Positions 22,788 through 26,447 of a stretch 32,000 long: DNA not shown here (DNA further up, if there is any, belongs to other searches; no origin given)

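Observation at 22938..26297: Methyltransferase has an extra ~150-aa N-terminal module and an abrupt GC drop inside the gene (mosaic specificity end)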

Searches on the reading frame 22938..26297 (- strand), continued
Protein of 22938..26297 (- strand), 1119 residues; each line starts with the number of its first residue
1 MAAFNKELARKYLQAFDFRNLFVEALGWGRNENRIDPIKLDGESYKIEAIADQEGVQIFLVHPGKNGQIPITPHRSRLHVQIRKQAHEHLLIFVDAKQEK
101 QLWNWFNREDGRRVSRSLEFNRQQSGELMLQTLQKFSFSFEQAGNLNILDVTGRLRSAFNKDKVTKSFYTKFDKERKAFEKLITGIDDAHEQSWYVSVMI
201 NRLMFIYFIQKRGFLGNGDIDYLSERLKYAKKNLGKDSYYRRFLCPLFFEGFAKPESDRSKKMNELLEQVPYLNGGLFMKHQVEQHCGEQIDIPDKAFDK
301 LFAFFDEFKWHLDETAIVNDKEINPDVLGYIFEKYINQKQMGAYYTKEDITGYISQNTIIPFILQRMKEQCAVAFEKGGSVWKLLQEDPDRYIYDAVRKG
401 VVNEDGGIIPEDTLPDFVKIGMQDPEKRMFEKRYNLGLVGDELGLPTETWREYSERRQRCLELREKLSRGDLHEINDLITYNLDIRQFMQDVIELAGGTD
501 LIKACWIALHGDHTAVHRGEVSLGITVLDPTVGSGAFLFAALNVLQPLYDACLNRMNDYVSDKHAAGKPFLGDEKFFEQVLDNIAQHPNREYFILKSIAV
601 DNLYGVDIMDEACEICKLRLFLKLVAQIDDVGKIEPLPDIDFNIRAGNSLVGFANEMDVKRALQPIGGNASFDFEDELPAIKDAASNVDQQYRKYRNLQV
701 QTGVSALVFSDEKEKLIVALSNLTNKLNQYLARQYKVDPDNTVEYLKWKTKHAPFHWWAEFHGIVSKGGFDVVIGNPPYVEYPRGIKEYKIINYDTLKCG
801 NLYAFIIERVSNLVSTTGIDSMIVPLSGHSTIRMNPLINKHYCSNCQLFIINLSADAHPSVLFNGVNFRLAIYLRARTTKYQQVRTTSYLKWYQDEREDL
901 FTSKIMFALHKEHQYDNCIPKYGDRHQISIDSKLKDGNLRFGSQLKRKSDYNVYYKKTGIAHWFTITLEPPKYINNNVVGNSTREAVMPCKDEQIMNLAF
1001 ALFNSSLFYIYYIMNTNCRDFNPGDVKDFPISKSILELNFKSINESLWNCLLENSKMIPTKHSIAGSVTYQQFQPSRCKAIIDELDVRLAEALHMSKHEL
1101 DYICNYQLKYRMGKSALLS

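Call 26: find_related_loci(query=A1, collection=genome_contigs, flank=7000)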
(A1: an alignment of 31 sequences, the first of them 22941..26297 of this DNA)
Query A1 (1119 aa) in genome_contigs; peptide patterns used: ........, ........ (x = any residue, [..] = any of these).
600 stretches matched a pattern (row limit reached: there are more); 589 encode a relative of the query (tblastn E <= 1e-3); the best 80 are kept; 80 distinct loci.
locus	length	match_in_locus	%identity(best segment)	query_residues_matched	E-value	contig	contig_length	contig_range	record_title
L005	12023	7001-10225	47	4-1113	0e+0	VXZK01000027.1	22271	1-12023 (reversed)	MAG: Candidatus Poribacteria bacterium isolate SB0670_bin_33 NODE_1133_length_22271_cov_17.088405, whole genome shotgun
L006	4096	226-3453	45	9-1116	0e+0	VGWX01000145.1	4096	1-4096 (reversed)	MAG: Nitrospira sp. isolate K_DeepCast_150m_m2_200 K_DeepCast_150m_m2_200_Ga0194126_10047214, whole genome shotgun seque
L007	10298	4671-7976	45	3-1116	0e+0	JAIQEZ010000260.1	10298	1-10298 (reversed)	MAG: Terriglobia bacterium isolate SRVP_9 SR-VP_26_10_2019_B_40cm_scaffold_7095, whole genome shotgun sequence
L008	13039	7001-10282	43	3-1114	0e+0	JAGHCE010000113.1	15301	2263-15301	MAG: Planctomycetota bacterium isolate AUK274 PB_MBMC_228_c_000000000232, whole genome shotgun sequence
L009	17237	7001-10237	45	9-1113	0e+0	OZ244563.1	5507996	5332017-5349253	MAG: Candidatus Poribacteria bacterium isolate ff81fa92-488d-40f9-821d-30cdc2806971 genome assembly, chromosome: 1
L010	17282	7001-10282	44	10-1119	0e+0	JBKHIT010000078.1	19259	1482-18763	MAG: Candidatus Brocadiia bacterium isolate D3M15_1 NODE_205_length_19259_cov_15.034784, whole genome shotgun sequence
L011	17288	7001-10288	44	4-1113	0e+0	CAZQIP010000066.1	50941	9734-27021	MAG TPA_asm: uncultured bacterium isolate SRP338948_co1_32 genome assembly, contig: k141_101122, whole genome shotgun se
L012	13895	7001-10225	43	9-1113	0e+0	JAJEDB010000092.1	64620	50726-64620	MAG: Candidatus Poribacteria bacterium isolate jk18xAbins.50 k141_99092, whole genome shotgun sequence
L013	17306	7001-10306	42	13-1116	0e+0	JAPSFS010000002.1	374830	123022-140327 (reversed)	MAG: Comamonadaceae bacterium isolate GA_gra76 NODE_11_length_374830_cov_73.854439, whole genome shotgun sequence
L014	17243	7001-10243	44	9-1113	0e+0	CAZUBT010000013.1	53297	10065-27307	MAG TPA_asm: uncultured Desulfobacterales bacterium isolate SRP302447_co1_423 genome assembly, contig: NODE_1890_length_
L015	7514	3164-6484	43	1-1114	0e+0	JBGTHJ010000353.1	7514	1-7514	MAG: Pyrinomonadaceae bacterium isolate JTS-RE236 k141_5004407, whole genome shotgun sequence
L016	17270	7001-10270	42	9-1116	0e+0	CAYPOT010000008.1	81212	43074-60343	MAG TPA_asm: uncultured Nitrospiraceae bacterium isolate ERP113451_co1_289 genome assembly, contig: NODE_180_length_8121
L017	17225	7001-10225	44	4-1116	0e+0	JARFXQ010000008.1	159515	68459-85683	MAG: Nitrospira sp. isolate WA-bin32 opera_contig_214, whole genome shotgun sequence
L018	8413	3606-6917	43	9-1114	0e+0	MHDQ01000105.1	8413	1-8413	MAG: Nitrospinae bacterium RIFCSPLOWO2_12_FULL_45_22 rifcsplowo2_12_scaffold_20119, whole genome shotgun sequence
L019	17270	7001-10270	43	5-1113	0e+0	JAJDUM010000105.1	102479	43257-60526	MAG: Candidatus Poribacteria bacterium isolate jk18x1bzbins.78 k141_180331, whole genome shotgun sequence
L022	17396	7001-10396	43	3-1114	0e+0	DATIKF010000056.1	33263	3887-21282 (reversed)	MAG TPA_asm: Dissulfurispiraceae bacterium isolate SMAG_U15711 k141_25669, whole genome shotgun sequence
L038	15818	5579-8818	42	9-1114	0e+0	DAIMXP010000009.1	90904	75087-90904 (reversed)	MAG TPA_asm: Chloroflexota bacterium isolate CTOTU41425 NODE_128_length_90904_cov_18.881011, whole genome shotgun sequen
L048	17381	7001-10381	42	1-1114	0e+0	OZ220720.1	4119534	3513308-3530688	MAG: Dehalococcoidia bacterium isolate c1ccb28d-03af-49da-9b48-84a9185dfe7a genome assembly, chromosome: 1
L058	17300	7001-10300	39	3-1114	0e+0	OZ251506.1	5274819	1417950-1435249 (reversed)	MAG: Vicinamibacterales bacterium isolate aaa6a21a-436b-4590-abd6-8baef99f1637 genome assembly, chromosome: 1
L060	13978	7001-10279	42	9-1114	0e+0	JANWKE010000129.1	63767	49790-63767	MAG: Verrucomicrobiia bacterium isolate CRAIB_MAG85 c_000000087032, whole genome shotgun sequence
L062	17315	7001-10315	43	9-1114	0e+0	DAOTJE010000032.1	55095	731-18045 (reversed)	MAG TPA_asm: Sedimentisphaerales bacterium isolate AMR_MDS_3007 NODE_683_length_55095_cov_40.759121, whole genome shotgu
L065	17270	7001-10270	42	10-1114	0e+0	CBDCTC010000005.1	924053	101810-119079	MAG: Dehalococcoidia bacterium isolate 84f1e96c-5f89-47d0-9b41-bcaa3e3d8f53 genome assembly, contig: contig_5, whole gen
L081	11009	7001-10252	40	1-1114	0e+0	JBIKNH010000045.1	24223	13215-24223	MAG: Pseudanabaenaceae cyanobacterium isolate ME2014-09-24_3300034019_group5_bin17 Rohwer_bin1390_scaffold_984_c1, whole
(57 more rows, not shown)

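Call 39: search_protein_families(library=ncbifam, proteins=[window:22938-26297:-], max_evalue=0.001)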
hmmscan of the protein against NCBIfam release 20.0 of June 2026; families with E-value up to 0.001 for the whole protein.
window:22938-26297:- (1119 aa): 5 families
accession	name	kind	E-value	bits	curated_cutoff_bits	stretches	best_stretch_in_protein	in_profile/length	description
NF033452.1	BREX_1_MTaseX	exception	6.3e-18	64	500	1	525-825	315-565/1210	BREX-1 system adenine-specific DNA-methyltransferase PglX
NF033455.1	BREX_6_MTaseX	exception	5.6e-10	37.4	900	1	718-824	509-609/1319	BREX-6 system adenine-specific DNA-methyltransferase PglX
NF033454.1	BREX_5_MTaseX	exception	2e-06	25.7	900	0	594-827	338-561/1404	BREX-5 system adenine-specific DNA-methyltransferase PglX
NF033451.1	BREX_2_MTaseX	equivalog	7e-06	24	400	0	577-661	242-326/1185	BREX-2 system adenine-specific DNA-methyltransferase PglX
TIGR02987.1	met_A_Alw26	exception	0.00086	18.2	353.5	0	714-792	73-135/523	Alw26I/Eco31I/Esp3I family type II restriction adenine-specific DNA-methyltransferase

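Call 63: predict_structure(alignment_id=A1)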
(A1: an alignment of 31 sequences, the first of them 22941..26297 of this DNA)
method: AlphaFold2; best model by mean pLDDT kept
length: 1119 residues; sequences in the alignment: 31
mean_pLDDT: 75.4   pTM: 0.51
mean pLDDT of the five models: 75.4, 74.9, 72.4, 70.0, 67.2
residues with pLDDT >= 90: 168; 70-90: 618; 50-70: 225; < 50: 108
segments of 3 or more residues with pLDDT < 50: 109-114, 162-164, 336-347, 436-439, 445-448, 515-521, 527-534, 604-611, 637-651, 668-674, 703-708, 856-865, 1107-1119
pLDDT, mean of each block of 10 residues (from residue 1): 77 91 89 81 86 89 86 78 80 90 71 59 78 81 69 72 56 84 84 82 84 77 89 87 88 80 76 63 76 89 84 54 67 53 43 68 86 85 87 79 79 68 66 52 52 75 89 84 84 78 87 49 50 52 78 84 73 82 73 68 45 56 64 51 34 64 55 57 83 67 49 74 81 77 79 65 79 76 77 84 87 84 88 88 82 59 55 85 85 55 70 77 88 87 93 84 79 89 88 96 91 86 87 92 94 91 83 85 92 90 62 32
secondary structure, 60 per line:
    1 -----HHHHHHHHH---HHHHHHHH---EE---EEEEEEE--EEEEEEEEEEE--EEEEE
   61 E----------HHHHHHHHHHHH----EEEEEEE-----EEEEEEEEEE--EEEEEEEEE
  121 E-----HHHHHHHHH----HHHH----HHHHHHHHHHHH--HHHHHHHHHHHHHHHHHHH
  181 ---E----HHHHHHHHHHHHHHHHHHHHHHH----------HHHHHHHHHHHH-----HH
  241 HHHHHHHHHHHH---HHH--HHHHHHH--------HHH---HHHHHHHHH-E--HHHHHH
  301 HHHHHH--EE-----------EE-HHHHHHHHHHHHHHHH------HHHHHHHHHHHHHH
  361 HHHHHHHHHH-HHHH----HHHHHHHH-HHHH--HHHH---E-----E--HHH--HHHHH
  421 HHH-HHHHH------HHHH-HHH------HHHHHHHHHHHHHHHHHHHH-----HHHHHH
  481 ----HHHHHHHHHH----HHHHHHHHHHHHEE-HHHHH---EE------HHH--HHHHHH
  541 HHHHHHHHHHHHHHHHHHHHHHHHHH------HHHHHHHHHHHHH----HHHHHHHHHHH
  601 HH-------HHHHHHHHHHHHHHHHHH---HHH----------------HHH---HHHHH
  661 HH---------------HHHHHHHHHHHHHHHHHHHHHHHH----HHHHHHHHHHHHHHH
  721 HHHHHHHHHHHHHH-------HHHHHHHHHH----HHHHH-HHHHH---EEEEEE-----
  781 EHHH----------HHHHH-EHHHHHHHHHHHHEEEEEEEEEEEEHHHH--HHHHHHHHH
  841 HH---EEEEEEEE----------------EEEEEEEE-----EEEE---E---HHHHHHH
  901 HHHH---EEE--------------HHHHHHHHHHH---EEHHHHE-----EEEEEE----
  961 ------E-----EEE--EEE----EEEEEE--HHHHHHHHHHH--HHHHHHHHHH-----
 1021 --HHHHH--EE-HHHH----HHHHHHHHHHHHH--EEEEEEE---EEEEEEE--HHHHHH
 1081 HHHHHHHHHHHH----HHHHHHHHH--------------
elements in order (helices of 4 or more, strands of 3 or more residues): H6-14 H18-25 E34-40 E43-53 E56-61 H72-83 E88-94 E100-109 E112-121 H127-135 H140-143 H148-159 H162-180 H189-211 H222-233 H239-252 H261-267 H282-290 H295-306 H325-340 H347-370 H372-375 H380-387 H389-392 H395-398 H416-423 H425-429 H436-439 H450-469 H475-480 H485-494 H499-510 H514-518 H535-566 H573-585 H590-602 H610-627 H656-662 H678-701 H706-734 H742-751 H756-760 H762-766 E770-775 H795-799 H802-813 E814-825 H826-829 H832-842 E846-853 E870-877 E883-886 H894-904 E908-910 H925-935 H941-944 E951-956 E973-975 E978-980 E985-990 H993-1003 H1006-1015 H1023-1027 H1033-1036 H1041-1053 E1056-1062 E1066-1072 H1075-1092 H1097-1105

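Call 67: fold_search(model_id=the predicted structure, library=pdb)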
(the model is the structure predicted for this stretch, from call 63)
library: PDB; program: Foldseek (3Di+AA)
matches with E <= 10: 502; with E <= 0.001: 66
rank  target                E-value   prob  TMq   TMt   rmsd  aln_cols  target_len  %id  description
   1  9ewz_C                1.8e-09  1.00  0.29  0.28  17.3      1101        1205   13  Cryo-EM structure of the E. coli BrxX methyltransferase in complex with DNA (released 2025-03-05)
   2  8c45_B                2.6e-09  1.00  0.23  0.22  27.8       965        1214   13  PglX methyltransferase from the Salmonella BREX phage defence system (aka BrxX) (released 2024-07-10)
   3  8c45_A                5.4e-09  1.00  0.22  0.21  26.3      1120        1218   11  PglX methyltransferase from the Salmonella BREX phage defence system (aka BrxX) (released 2024-07-10)
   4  8q56_A                1.3e-08  1.00  0.24  0.23  25.8      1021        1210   11  PglX methyltransferase of Salmonella BREX phage defence system (aka BrxX) bound to inhibitor Ocr (released 2024-08-21)
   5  7rfl_C                3.0e-08  1.00  0.21  0.39  10.7       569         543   11  CamA Adenine Methyltransferase Complexed to Cognate Substrate DNA and Inhibitor SGC0946 (released 2021-09-15)
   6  8cxy_C                4.3e-08  1.00  0.21  0.40   8.2       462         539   12  CamA Adenine Methyltransferase Complexed to Cognate Substrate DNA and Inhibitor N6-(2-Phenethyl)adenosine (Compound 8) (released 2023-01-11)
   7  7rfm_B                4.3e-08  1.00  0.20  0.38   8.3       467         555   12  CamA Adenine Methyltransferase Complexed to Cognate Substrate DNA and Inhibitor EPZ004777 (released 2021-09-15)
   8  8vpg_C                4.9e-08  1.00  0.20  0.39   8.5       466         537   12  CamA Adenine Methyltransferase Complexed to Cognate Substrate DNA and Containing Quinoline-based SGI-1027 Analog 455 (released 2024-09-25)
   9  8cxs_A                6.4e-08  1.00  0.20  0.39  13.1       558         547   12  CamA Adenine Methyltransferase Complexed to Cognate Substrate DNA and Inhibitor MTA (released 2023-01-11)
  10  7rfl_A                6.7e-08  1.00  0.20  0.38  13.2       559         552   12  CamA Adenine Methyltransferase Complexed to Cognate Substrate DNA and Inhibitor SGC0946 (released 2021-09-15)
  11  8zek_A                6.7e-08  1.00  0.27  0.26  17.5      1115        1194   14  Cryo-EM structure of the E. coli BrxX methyltransferase complexed with Ocr (released 2024-12-11)
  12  8cxx_A                7.3e-08  1.00  0.20  0.38   8.6       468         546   12  CamA Adenine Methyltransferase Complexed to Cognate Substrate DNA and Compound 6 (released 2023-01-11)
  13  7rfm_C                8.0e-08  1.00  0.21  0.40   8.1       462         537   12  CamA Adenine Methyltransferase Complexed to Cognate Substrate DNA and Inhibitor EPZ004777 (released 2021-09-15)
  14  8cy0_A                8.4e-08  1.00  0.20  0.38   8.6       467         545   12  CamA Adenine Methyltransferase Complexed to Cognate Substrate DNA and Inhibitor MC4756 (Compound 178) (released 2023-01-11)
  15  8cy2_A                8.8e-08  1.00  0.20  0.38   8.7       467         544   13  CamA Adenine Methyltransferase Complexed to Cognate Substrate DNA and Inhibitor APNEA (Compound 9) (released 2023-01-11)
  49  5ffj_B                8.3e-06  1.00  0.19  0.17  28.7       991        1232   12  Structure of a nuclease-deletion mutant of the Type ISP restriction-modification enzyme LlaGI in complex with a DNA su (released 2016-03-30)
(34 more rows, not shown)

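Call 93: search_dna_similar(query=window:22941-26297:-, collection=plasmids, mode=protein, max_rows=12)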
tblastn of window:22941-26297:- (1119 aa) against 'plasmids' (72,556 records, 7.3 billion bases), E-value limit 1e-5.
Records with a match: 106; places in all: 132; records where one place covers at least 80% of the query: 6.
Best place of each record, by identity: <60% 106.
By first word of the organism name: Haloarcula 8; Halorussus 7; Synechocystis 6; Lactiplantibacillus 5; Nostoc 4; Halobaculum 4; Halorubrum 4; Prevotella 4; Enterococcus 4; Lactococcus 4; and 42 more.
By predicted mobility (MOB-suite, as given by PLSDB): non-mobilizable 82; conjugative 16; mobilizable 8.
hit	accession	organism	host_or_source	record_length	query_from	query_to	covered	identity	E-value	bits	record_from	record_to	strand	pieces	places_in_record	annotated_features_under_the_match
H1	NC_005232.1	Synechocystis sp. PCC 6803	-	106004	4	1114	99%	41.3%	0e+0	788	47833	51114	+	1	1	DNA methyltransferase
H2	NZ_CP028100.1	Synechocystis sp. IPPAS B-1465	axenic culture,Synechocystis sp. GT-L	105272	4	1114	99%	41.3%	0e+0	788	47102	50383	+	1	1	DNA methyltransferase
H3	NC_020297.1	Synechocystis sp. PCC 6803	-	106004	4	1114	99%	41.3%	0e+0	788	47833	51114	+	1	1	DNA methyltransferase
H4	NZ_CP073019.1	Synechocystis sp. PCC 6803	cell culture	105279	4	1114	99%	41.3%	0e+0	788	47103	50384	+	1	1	DNA methyltransferase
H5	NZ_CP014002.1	Picosynechococcus sp. PCC 73109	cell culture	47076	1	1114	100%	40.7%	0e+0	771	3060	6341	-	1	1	DNA methyltransferase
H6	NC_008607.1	Pelobacter propionicus DSM 2379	-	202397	3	1116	100%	39.6%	0e+0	686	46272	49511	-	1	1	DNA methyltransferase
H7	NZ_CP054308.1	Synechocystis sp. PCC 7338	cell culture,Tidal pool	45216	4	789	58%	37.2%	3e-66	393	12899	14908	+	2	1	DNA methyltransferase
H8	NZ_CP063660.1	Synechocystis sp. PCC 7339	cell culture,Tidal pool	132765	4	789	58%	36.6%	9e-64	385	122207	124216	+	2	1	DNA methyltransferase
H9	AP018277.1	Calothrix sp. NIES-4101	-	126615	3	779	57%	37.2%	7e-73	378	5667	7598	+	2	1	putative transcriptional regulator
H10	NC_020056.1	Anabaena cylindrica PCC 7122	water, most likely pond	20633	10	789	56%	36.6%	1e-69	386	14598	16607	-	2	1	DNA methyltransferase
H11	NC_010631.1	Nostoc punctiforme PCC 73102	-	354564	1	789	57%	35.2%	6e-70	395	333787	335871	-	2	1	RNA-binding domain-containing protein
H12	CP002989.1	halophilic archaeon DL31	-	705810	50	824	60%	31.3%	7e-29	262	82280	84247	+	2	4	hypothetical protein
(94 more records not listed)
